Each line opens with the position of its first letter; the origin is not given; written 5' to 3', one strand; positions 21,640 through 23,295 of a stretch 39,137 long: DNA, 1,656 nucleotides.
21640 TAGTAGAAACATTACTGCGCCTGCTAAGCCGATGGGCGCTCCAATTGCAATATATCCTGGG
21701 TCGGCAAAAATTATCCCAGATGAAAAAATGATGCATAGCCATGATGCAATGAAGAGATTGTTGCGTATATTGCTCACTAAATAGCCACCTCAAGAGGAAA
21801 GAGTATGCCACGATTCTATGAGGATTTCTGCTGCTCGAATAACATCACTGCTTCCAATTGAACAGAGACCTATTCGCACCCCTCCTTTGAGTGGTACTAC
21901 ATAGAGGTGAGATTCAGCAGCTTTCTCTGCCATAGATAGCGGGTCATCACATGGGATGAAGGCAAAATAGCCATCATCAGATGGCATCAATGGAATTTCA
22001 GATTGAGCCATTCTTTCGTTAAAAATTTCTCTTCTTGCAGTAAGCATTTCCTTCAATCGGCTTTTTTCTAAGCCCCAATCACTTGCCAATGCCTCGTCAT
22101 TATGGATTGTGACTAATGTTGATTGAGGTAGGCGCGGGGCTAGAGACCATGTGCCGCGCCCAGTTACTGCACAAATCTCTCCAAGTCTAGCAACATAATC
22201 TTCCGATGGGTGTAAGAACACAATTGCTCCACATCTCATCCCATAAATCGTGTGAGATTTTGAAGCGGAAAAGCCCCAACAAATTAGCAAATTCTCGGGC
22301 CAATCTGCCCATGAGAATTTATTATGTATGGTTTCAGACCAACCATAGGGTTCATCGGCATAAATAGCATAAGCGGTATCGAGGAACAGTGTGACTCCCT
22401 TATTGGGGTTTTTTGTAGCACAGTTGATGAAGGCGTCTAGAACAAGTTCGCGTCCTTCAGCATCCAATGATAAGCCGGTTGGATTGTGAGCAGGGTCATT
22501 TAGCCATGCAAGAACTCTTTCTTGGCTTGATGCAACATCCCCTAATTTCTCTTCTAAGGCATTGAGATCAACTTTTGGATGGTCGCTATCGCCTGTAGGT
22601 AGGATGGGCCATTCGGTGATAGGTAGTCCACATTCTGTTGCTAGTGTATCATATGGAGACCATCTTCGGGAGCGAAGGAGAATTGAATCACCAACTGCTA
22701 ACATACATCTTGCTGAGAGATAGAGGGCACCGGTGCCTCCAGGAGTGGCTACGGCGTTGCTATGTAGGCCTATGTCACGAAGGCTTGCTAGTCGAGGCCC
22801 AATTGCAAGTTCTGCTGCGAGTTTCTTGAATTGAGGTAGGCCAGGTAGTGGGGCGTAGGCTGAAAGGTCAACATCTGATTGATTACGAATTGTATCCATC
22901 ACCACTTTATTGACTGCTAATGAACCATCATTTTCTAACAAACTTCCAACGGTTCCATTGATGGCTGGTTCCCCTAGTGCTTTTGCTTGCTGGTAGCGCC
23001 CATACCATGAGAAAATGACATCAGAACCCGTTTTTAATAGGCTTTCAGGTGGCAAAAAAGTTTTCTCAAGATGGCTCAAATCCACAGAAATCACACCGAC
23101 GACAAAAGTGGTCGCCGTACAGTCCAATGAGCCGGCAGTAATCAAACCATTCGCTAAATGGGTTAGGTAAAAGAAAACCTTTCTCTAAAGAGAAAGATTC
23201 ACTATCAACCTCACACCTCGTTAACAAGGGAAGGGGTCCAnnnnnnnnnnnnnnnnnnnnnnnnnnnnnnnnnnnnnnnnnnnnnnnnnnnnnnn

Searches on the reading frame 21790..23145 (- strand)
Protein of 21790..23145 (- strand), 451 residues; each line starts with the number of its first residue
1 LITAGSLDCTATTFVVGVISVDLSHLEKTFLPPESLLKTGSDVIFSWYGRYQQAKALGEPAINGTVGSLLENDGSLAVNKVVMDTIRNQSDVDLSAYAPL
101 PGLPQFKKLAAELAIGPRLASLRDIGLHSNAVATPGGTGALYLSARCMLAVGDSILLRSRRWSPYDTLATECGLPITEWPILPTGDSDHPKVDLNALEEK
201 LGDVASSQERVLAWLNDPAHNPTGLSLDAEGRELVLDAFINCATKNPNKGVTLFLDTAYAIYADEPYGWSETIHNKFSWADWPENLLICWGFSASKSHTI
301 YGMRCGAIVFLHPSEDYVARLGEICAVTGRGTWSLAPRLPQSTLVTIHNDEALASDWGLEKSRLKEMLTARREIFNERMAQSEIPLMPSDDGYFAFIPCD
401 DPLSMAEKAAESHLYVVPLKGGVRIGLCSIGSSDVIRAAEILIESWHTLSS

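Call 5: search_protein_families(library=pfam, proteins=[window:21790-23145:-], max_evalue=0.001)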
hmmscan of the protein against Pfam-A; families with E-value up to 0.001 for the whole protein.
window:21790-23145:- (451 aa): 1 family
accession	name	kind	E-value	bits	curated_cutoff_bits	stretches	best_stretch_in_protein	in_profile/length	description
PF00155.27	Aminotran_1_2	-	1.3e-23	84.3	19.7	1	69-440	11-359/361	Aminotransferase class I and II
